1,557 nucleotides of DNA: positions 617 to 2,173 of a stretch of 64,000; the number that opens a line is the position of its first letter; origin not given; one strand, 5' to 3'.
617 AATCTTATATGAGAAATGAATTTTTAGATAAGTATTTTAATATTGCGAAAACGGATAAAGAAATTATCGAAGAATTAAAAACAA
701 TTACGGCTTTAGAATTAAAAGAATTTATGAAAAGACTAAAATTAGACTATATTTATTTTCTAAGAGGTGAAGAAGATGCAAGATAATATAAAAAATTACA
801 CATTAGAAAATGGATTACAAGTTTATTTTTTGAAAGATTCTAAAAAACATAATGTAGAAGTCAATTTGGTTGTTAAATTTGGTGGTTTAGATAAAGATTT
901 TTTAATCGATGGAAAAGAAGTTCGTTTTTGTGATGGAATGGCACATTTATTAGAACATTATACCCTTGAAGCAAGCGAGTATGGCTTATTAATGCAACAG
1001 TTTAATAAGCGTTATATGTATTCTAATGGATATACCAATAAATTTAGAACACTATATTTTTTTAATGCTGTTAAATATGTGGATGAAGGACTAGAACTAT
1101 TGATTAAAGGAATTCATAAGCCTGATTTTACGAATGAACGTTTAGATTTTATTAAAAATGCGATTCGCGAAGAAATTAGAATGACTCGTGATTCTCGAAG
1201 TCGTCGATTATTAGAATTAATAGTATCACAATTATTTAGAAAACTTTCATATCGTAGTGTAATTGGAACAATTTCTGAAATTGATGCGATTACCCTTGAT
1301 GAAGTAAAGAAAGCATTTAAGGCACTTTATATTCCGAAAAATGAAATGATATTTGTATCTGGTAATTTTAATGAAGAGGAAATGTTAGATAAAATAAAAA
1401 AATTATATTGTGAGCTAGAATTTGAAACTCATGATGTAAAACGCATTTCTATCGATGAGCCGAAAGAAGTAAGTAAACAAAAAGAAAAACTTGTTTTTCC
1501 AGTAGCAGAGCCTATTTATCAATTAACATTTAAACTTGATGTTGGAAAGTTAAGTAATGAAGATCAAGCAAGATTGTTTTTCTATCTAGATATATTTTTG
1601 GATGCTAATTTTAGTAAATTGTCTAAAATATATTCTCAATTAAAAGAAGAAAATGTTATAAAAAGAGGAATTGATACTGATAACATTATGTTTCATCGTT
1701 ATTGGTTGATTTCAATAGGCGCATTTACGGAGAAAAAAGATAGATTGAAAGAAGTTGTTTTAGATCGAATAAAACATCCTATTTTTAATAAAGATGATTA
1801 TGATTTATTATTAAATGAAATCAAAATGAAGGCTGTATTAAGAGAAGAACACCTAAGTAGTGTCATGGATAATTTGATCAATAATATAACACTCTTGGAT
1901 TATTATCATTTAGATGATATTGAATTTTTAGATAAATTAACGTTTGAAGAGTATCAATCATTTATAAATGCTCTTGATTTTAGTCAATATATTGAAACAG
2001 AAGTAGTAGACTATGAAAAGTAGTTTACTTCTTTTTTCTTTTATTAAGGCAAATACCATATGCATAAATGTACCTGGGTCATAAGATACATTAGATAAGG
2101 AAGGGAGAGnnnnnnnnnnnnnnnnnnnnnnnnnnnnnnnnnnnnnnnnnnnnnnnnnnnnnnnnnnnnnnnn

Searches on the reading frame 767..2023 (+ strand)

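Call 60: search_protein_families(library=pfam, proteins=[window:767-2023:+], max_evalue=0.000001)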
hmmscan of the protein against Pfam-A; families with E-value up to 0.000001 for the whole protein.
window:767-2023:+ (418 aa): 2 families
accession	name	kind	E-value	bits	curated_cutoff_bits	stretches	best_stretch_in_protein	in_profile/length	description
PF05193.26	Peptidase_M16_C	-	1e-08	35.7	23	1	175-336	2-162/181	Peptidase M16 inactive domain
PF00675.25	Peptidase_M16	-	6.3e-07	29.8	22.3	0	25-161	8-140/149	Insulinase (Peptidase family M16)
